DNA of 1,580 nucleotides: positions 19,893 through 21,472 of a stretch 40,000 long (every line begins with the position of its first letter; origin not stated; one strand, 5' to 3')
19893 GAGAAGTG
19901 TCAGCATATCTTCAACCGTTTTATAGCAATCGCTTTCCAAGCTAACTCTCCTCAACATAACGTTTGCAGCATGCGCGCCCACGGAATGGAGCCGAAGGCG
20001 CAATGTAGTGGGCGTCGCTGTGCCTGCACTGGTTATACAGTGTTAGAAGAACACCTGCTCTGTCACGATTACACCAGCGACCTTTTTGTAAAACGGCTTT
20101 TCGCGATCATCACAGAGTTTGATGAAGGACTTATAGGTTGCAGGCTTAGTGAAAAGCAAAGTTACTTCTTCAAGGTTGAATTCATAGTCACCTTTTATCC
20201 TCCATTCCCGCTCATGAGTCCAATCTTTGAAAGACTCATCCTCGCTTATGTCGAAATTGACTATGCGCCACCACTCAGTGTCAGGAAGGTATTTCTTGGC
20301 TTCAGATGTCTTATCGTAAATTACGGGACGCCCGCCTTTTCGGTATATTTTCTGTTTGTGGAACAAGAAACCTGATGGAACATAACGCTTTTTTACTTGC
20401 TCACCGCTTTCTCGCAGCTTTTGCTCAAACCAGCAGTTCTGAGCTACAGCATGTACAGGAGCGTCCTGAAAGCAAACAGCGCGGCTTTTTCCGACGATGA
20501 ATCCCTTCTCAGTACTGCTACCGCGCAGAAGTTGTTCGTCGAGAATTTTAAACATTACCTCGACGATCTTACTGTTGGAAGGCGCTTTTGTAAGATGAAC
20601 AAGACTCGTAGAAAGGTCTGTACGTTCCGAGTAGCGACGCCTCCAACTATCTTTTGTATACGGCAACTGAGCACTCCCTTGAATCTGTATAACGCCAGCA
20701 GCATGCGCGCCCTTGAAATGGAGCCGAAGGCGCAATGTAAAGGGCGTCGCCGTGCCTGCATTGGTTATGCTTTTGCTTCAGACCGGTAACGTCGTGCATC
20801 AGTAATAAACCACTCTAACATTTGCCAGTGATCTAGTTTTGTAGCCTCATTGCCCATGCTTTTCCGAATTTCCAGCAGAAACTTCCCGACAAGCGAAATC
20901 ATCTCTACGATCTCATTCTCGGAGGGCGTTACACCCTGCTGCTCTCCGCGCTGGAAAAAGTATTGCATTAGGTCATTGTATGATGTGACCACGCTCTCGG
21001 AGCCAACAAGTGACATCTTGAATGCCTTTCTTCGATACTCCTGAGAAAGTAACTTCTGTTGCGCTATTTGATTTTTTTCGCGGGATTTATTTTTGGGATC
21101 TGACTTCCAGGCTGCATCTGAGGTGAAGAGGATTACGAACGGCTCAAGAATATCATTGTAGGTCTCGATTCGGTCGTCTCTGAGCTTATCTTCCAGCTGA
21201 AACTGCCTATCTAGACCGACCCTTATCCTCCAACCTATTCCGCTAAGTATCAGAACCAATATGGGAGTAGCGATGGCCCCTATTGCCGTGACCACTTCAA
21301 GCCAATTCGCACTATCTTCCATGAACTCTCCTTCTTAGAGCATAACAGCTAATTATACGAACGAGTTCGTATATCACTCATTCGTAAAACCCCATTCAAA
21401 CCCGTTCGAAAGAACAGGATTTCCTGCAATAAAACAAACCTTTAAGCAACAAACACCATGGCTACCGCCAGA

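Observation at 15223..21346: attI-proximal block of cassettes enriched in nuclease, nucleotidyltransferase and Abi-like domains: candidate anti-phage cargo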

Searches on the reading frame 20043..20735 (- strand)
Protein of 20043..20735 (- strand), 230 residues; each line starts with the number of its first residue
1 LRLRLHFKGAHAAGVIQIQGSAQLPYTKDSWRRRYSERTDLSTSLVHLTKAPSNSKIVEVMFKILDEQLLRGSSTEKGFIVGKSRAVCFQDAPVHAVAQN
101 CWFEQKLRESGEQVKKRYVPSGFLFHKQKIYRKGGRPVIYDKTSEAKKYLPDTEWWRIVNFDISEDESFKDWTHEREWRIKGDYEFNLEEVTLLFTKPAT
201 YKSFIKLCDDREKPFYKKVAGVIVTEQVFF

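Call 5: search_protein_families(library=pfam, max_evalue=1, proteins=[window:20043-20735:-])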
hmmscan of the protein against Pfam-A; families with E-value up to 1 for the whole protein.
window:20043-20735:- (230 aa): 1 family
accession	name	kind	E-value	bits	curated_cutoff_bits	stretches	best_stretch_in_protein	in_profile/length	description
PF05629.16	Nanovirus_C8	-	0.055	14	25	1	116-171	84-138/154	Nanovirus component 8 (C8) protein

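Call 6: search_protein_families(library=padloc, max_evalue=1, proteins=[window:20043-20735:-])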
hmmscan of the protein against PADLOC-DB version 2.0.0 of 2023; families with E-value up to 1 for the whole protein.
window:20043-20735:- (230 aa): 0 families

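Call 8: search_protein_families(library=ncbifam, max_evalue=1, proteins=[window:20043-20666:-])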
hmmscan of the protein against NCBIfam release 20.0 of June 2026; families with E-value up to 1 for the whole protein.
window:20043-20666:- (207 aa): 0 families

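Call 9: search_protein_families(library=phrogs, max_evalue=1, proteins=[window:20043-20666:-])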
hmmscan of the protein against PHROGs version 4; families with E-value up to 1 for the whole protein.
window:20043-20666:- (207 aa): 1 family
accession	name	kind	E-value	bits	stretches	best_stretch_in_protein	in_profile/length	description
phrog_13035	-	unknown function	0.0083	17.2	1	23-71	31-79/116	-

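Call 12: search_solved_structures(query=window:20043-20666:-, max_evalue=10)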
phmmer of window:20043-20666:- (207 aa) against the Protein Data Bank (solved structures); distinct sequences matched with E-value up to 10: 0.

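Call 16: find_homologous_proteins(query=window:20043-20666:-, max_evalue=0.001)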
Query window:20043-20666:- (207 aa): 861 proteins with E <= 0.001 among 907 candidates; the best 120 are listed.
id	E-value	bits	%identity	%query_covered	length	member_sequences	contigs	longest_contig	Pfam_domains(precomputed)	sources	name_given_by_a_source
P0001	3.6e-133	460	97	100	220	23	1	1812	-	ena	-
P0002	6.4e-116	404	83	100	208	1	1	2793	-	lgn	-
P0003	2.7e-115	402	83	100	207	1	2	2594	-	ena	-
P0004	5.5e-115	401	81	100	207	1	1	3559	-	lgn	-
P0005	6.9e-115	400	82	100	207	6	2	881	-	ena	-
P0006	2.1e-114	399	79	100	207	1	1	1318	-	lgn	-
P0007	2.3e-114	399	81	100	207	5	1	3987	-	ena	-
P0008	4.3e-114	398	80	100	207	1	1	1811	-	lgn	-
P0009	1.1e-113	396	81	100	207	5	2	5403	-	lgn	-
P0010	5.2e-110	384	75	100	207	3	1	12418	-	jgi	-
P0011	1.4e-108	380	77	100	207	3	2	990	-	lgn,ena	-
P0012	1.8e-106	373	75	100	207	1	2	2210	-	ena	-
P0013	2.8e-106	372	76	100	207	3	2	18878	-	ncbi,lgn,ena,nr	ncbi:MAG: hypothetical protein CME36_00730 [unclassified Hahellaceae]|nr:hypothetical protein [Hahel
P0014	9.8e-98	344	71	100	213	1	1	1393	-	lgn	-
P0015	6.3e-97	342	69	100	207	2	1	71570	-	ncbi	ncbi:hypothetical protein AB6C73_17790 [Vibrio splendidus]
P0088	1.4e-64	236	50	100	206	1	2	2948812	-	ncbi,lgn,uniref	ncbi:hypothetical protein [Malaciobacter marinus]|uniref:hypothetical protein n=1 Tax=Malaciobacter 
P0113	9.5e-62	227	49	100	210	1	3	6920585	-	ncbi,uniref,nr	ncbi:DUF2971 domain-containing protein [Achromobacter sp. SD115]|uniref:hypothetical protein n=1 Tax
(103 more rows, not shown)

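Call 19: search_protein_families(library=pfam, alignment_id=A1, max_evalue=0.01)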
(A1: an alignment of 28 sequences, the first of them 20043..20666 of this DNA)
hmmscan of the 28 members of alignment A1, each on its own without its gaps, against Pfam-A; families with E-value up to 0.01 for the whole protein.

A. member 1, window:20043-20666:- (207 aa): 0 families

B. families by the number of members that match (of 28 scanned): 2 families
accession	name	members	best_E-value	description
PF10899.13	AbiGi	12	5.8e-06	Putative abortive phage resistance protein AbiGi, antitoxin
PF16367.11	RRM_7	1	0.008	RNA recognition motif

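Call 43: find_encoding_contigs(protein=P0113, flank=7000, max_places=2)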
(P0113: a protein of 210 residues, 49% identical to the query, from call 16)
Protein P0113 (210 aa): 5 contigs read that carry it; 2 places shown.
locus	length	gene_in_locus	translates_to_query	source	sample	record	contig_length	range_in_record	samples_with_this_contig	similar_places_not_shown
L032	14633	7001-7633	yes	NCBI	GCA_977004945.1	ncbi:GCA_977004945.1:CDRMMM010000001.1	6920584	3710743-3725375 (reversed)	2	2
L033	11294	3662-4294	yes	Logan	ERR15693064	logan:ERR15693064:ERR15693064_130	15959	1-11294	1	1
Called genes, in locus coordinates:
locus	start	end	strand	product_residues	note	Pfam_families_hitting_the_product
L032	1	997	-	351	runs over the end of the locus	PF04055:Radical_SAM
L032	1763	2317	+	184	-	PF18734:HEPN_AbiU2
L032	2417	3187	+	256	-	-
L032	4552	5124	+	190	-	-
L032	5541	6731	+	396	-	PF10137:CAP12-PCTIR_TIR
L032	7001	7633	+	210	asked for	-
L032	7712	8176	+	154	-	PF22522:DUF6998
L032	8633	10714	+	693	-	-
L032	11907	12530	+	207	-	-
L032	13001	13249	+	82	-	-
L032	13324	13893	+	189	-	PF22945:LEM-3_GIY-YIG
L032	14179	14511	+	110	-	-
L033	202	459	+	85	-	-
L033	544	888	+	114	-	-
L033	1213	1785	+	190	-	-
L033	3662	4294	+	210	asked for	-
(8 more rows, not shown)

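Call 44: find_encoding_contigs(protein=P0088, flank=7000, max_places=2)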
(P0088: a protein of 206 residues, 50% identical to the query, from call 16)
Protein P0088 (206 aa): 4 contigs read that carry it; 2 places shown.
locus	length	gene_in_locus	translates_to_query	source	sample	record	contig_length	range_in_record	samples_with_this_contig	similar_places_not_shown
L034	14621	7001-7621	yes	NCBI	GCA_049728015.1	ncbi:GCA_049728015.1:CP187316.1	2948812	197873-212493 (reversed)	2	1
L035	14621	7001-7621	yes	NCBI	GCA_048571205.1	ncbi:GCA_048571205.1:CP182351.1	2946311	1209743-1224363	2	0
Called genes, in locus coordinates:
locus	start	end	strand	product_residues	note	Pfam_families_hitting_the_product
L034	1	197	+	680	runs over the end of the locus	-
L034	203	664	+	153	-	-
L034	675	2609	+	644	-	PF10412:TrwB_AAD_bind, PF02534:T4SS-DNA_transf, PF12696:TraG-D_C (weak)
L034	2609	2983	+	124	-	PF05713:MobC (weak)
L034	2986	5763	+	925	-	PF05970:PIF1, PF13245:AAA_19, PF13401:AAA_22 (weak), PF13604:AAA_30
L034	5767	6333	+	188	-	-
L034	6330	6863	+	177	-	-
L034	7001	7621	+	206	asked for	-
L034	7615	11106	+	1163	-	PF20693:YobI-ATPase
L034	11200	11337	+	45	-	-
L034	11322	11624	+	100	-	-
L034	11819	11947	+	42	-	-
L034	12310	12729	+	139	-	PF04002:RadC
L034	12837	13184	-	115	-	-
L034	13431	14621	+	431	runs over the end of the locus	PF00145:DNA_methylase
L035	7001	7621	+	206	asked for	-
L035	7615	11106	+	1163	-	PF20693:YobI-ATPase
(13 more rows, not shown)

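Call 62: search_solved_structures(query=A1, max_evalue=10)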
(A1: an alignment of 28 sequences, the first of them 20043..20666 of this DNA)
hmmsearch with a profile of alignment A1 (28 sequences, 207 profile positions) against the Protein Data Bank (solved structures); distinct sequences matched with E-value up to 10: 0.

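Call 92: search_dna_similar(query=window:20043-20666:-, collection=plasmids, mode=protein, max_evalue=0.001, max_rows=25, rows=spread)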
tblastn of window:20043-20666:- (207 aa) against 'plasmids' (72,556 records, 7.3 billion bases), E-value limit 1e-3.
Records with a match: 21; places in all: 22; records where one place covers at least 80% of the query: 11.
Best place of each record, by identity: <60% 21.
By first word of the organism name: Rhizobium 4; Bacillus 2; Bradyrhizobium 2; Streptomyces 2; Vibrio 1; Nostoc 1; Paenibacillus 1; Parabacteroides 1; Phyllobacterium 1; Pseudarthrobacter 1; and 5 more.
By predicted mobility (MOB-suite, as given by PLSDB): non-mobilizable 12; conjugative 5; mobilizable 4.
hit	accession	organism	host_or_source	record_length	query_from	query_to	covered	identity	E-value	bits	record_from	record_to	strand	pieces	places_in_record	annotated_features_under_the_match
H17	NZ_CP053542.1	Vibrio europaeus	Argopecten purpuratus,Shellfish hatchery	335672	1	207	100%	58.0%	1e-78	262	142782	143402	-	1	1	hypothetical protein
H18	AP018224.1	Nostoc linckia NIES-25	-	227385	1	207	100%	46.7%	5e-60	209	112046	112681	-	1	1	hypothetical protein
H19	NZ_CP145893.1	Paenibacillus amylolyticus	whole organism,soil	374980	1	206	100%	41.5%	9e-46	168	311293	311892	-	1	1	DUF2971 domain-containing protein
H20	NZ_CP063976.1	Bacillus cereus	Soil in tiger area of zoo,cell culture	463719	7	207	97%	33.9%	2e-30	124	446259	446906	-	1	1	hypothetical protein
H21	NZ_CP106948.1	Bacillus thuringiensis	BGSC database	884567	7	207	97%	33.9%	2e-30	124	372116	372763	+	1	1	hypothetical protein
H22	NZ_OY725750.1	Parabacteroides distasonis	-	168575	1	160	77%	31.1%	6e-6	53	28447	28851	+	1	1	hypothetical protein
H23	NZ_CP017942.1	Phyllobacterium zundukense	Oxytropis triphylla,cell culture,root ...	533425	9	185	86%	27.5%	4e-5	51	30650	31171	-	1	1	hypothetical protein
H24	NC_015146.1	Pseudarthrobacter phenanthrenivorans Sphe3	creosote-polluted soil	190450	1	183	88%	23.8%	3e-4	48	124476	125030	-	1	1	hypothetical protein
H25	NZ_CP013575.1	Rhizobium phaseoli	Phaseolus vulgaris,Whole ...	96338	5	173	82%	25.5%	3e-5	51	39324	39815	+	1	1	abortive infection system antitoxin AbiGi family protein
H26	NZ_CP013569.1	Rhizobium phaseoli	Phaseolus vulgaris,Whole ...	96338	5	173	82%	25.5%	3e-5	51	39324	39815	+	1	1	abortive infection system antitoxin AbiGi family protein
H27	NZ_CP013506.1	Rhizobium sp. N1341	Phaseolus vulgaris,Whole ...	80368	6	173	81%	25.7%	9e-5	50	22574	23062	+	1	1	abortive infection system antitoxin AbiGi family protein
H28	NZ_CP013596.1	Rhizobium sp. N741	Phaseolus vulgaris,Whole ...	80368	6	173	81%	25.7%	9e-5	50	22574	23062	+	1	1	abortive infection system antitoxin AbiGi family protein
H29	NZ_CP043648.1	Hymenobacter sp. NBH84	pure culture,soil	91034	37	185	72%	28.0%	2e-4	49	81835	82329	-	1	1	hypothetical protein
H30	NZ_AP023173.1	Rhodococcus qingshengii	-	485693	14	173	77%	25.9%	7e-5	50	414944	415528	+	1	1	abortive infection system antitoxin AbiGi family protein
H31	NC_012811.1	Methylorubrum extorquens AM1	-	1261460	17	172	75%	25.8%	1e-7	58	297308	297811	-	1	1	none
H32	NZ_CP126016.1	Bradyrhizobium japonicum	Glycine max,soybean,root nodule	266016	16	171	75%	25.4%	8e-6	53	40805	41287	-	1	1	abortive infection system antitoxin AbiGi family protein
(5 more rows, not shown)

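Call 93: search_dna_similar(query=window:20043-20666:-, collection=phages, mode=protein, max_evalue=0.001, max_rows=10)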
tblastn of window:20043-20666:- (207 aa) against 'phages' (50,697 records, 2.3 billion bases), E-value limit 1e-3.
No match.

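Call 94: get_annotated_region(hit=H25, flank=4000)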
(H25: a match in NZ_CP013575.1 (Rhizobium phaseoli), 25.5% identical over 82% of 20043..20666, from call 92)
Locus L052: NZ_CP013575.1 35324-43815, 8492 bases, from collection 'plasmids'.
description: Rhizobium phaseoli strain N671 plasmid pRphaN671a, complete sequence
organism: Rhizobium phaseoli (NCBI taxid 396)
taxonomy: Bacteria; Pseudomonadota; Alphaproteobacteria; Hyphomicrobiales; Rhizobiaceae; Rhizobium; Rhizobium phaseoli
host: -; source: Phaseolus vulgaris,Whole organism,Legume-root nodule,legume-root nodule; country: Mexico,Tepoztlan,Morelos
typing (MOB-suite, as given by PLSDB): mobilizable; replicon rep_cluster_600; relaxase MOBF
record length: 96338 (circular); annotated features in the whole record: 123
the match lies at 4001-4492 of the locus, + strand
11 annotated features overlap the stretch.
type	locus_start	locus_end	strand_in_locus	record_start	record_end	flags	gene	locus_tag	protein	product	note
CDS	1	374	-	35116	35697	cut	-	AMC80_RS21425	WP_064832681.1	DUF4329 domain-containing protein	-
CDS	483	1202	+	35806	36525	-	-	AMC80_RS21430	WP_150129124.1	hypothetical protein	-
CDS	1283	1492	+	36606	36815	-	-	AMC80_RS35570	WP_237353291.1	hypothetical protein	-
CDS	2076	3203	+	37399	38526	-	-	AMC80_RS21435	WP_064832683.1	hypothetical protein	-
CDS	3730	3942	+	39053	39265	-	-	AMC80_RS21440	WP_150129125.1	hypothetical protein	-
CDS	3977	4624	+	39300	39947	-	-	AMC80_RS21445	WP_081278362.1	abortive infection system antitoxin AbiGi family protein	-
CDS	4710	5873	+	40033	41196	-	-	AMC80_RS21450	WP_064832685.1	Shedu immune nuclease family protein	-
CDS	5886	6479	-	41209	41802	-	-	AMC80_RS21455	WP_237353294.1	GIY-YIG nuclease family protein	-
CDS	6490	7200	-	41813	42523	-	-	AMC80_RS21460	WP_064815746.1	hypothetical protein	-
CDS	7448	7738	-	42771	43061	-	-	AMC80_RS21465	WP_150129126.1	hypothetical protein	-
CDS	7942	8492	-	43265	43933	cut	-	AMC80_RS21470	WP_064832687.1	hypothetical protein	-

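Call 95: get_annotated_region(hit=H32, flank=4000)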
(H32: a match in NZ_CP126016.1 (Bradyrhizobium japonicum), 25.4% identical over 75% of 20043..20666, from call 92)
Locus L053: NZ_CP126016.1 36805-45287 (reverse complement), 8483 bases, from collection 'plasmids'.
description: Bradyrhizobium japonicum strain S11L-Bj plasmid pS11L-3, complete sequence
organism: Bradyrhizobium japonicum (NCBI taxid 375)
taxonomy: Bacteria; Pseudomonadota; Alphaproteobacteria; Hyphomicrobiales; Nitrobacteraceae; Bradyrhizobium; Bradyrhizobium japonicum
host: -; source: Glycine max,soybean,root nodule; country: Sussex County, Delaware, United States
typing (MOB-suite, as given by PLSDB): conjugative; relaxase MOBQ; mating-pair formation MPF_T
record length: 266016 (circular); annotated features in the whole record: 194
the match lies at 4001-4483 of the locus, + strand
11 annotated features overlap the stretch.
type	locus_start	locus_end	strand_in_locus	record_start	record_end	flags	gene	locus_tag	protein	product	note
CDS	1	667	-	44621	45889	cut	-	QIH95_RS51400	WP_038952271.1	IS256 family transposase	-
CDS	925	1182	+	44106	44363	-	-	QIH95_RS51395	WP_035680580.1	hypothetical protein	-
CDS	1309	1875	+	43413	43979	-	-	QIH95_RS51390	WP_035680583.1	hypothetical protein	-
CDS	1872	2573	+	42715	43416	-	-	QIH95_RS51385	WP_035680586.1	hypothetical protein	-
CDS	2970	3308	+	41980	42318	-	-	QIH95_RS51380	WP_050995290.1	hypothetical protein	-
CDS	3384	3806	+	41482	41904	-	-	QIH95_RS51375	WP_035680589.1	hypothetical protein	-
CDS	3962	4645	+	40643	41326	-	-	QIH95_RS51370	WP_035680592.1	abortive infection system antitoxin AbiGi family protein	-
CDS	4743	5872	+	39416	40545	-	-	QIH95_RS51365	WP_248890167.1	IS3-like element ISRj2 family transposase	-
CDS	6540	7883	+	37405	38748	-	-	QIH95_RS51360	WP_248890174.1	IS1380 family transposase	-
CDS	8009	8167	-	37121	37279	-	-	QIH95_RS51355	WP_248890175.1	hypothetical protein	-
CDS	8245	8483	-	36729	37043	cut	-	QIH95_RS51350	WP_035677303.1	hypothetical protein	-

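Call 100: search_protein_families(library=padloc, alignment_id=A1, max_evalue=0.01)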
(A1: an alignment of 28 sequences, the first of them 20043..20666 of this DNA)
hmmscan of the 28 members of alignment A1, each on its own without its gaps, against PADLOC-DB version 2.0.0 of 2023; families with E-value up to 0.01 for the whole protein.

A. member 1, window:20043-20666:- (207 aa): 0 families

B. families by the number of members that match (of 28 scanned): 1 family
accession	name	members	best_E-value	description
PDLC02331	AbiGi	7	3.9e-06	AbiGi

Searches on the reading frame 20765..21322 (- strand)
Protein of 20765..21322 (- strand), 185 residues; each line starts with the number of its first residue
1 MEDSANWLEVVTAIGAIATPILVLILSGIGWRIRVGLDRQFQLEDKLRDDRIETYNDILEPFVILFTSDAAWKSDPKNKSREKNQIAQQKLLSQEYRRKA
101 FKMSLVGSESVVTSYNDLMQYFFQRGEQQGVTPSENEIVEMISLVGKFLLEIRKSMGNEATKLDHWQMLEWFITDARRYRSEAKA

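Call 5: search_protein_families(library=pfam, max_evalue=1, proteins=[window:20765-21322:-])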
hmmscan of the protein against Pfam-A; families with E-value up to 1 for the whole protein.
window:20765-21322:- (185 aa): 3 families
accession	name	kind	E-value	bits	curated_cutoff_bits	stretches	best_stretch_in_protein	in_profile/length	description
PF08690.15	GET2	-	0.023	14.8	25.5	1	87-175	210-297/309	GET complex subunit GET2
PF14162.11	YozD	-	0.16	12.8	27.5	1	114-151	9-46/56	YozD-like protein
PF23929.1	DUF7267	-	0.18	12.7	27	1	78-103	22-49/64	Family of unknown function (DUF7267)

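Call 6: search_protein_families(library=padloc, max_evalue=1, proteins=[window:20765-21322:-])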
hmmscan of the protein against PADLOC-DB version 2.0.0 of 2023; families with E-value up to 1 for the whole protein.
window:20765-21322:- (185 aa): 0 families

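Call 8: search_protein_families(library=ncbifam, max_evalue=1, proteins=[window:20765-21322:-])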
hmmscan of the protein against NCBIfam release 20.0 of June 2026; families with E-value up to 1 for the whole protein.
window:20765-21322:- (185 aa): 0 families

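Call 9: search_protein_families(library=phrogs, max_evalue=1, proteins=[window:20765-21322:-])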
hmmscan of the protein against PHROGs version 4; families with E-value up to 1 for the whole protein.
window:20765-21322:- (185 aa): 0 families

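Call 54: search_dna_similar(query=window:20765-21322:-, collection=plasmids, mode=protein, max_evalue=0.001, max_rows=10)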
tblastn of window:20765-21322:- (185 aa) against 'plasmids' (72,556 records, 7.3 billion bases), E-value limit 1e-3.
No match.

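Call 68: find_related_loci(query=window:20765-21322:-, collection=viral_contigs, flank=5000)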
Query window:20765-21322:- (185 aa) in viral_contigs; peptide patterns used: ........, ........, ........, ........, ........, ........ (x = any residue, [..] = any of these).
2 stretches matched a pattern, but none encodes a relative of the query by tblastn (E <= 1e-3).

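Call 103: find_related_loci(query=window:20765-21322:-, collection=metagenome_contigs, flank=5000)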
Query window:20765-21322:- (185 aa) in metagenome_contigs; peptide patterns used: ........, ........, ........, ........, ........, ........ (x = any residue, [..] = any of these).
89 stretches matched a pattern; 17 encode a relative of the query (tblastn E <= 1e-3); 17 distinct loci.
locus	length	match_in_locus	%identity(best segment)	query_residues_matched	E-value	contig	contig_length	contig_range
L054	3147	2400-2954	99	1-185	2e-128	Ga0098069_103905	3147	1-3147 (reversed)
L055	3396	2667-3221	99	1-185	4e-127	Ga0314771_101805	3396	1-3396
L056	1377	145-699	89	1-185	2e-122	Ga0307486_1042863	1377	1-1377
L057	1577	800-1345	71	1-182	3e-96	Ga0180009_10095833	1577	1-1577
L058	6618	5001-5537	63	3-180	5e-73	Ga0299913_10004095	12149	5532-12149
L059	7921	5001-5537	63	3-180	5e-73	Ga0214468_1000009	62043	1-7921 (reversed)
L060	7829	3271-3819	56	1-183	2e-71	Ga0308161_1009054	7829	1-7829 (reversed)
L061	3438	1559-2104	62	1-180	1e-69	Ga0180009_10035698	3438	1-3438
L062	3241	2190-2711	56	6-181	4e-69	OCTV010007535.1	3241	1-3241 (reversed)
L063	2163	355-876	59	6-181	1e-69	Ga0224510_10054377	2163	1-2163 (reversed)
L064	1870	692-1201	55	4-176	5e-69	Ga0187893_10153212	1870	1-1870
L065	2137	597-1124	55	4-182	5e-68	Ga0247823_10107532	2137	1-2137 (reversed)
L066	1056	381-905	57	6-181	3e-69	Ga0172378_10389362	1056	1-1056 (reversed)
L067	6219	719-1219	53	6-177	1e-62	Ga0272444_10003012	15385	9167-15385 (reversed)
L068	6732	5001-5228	58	12-87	7e-27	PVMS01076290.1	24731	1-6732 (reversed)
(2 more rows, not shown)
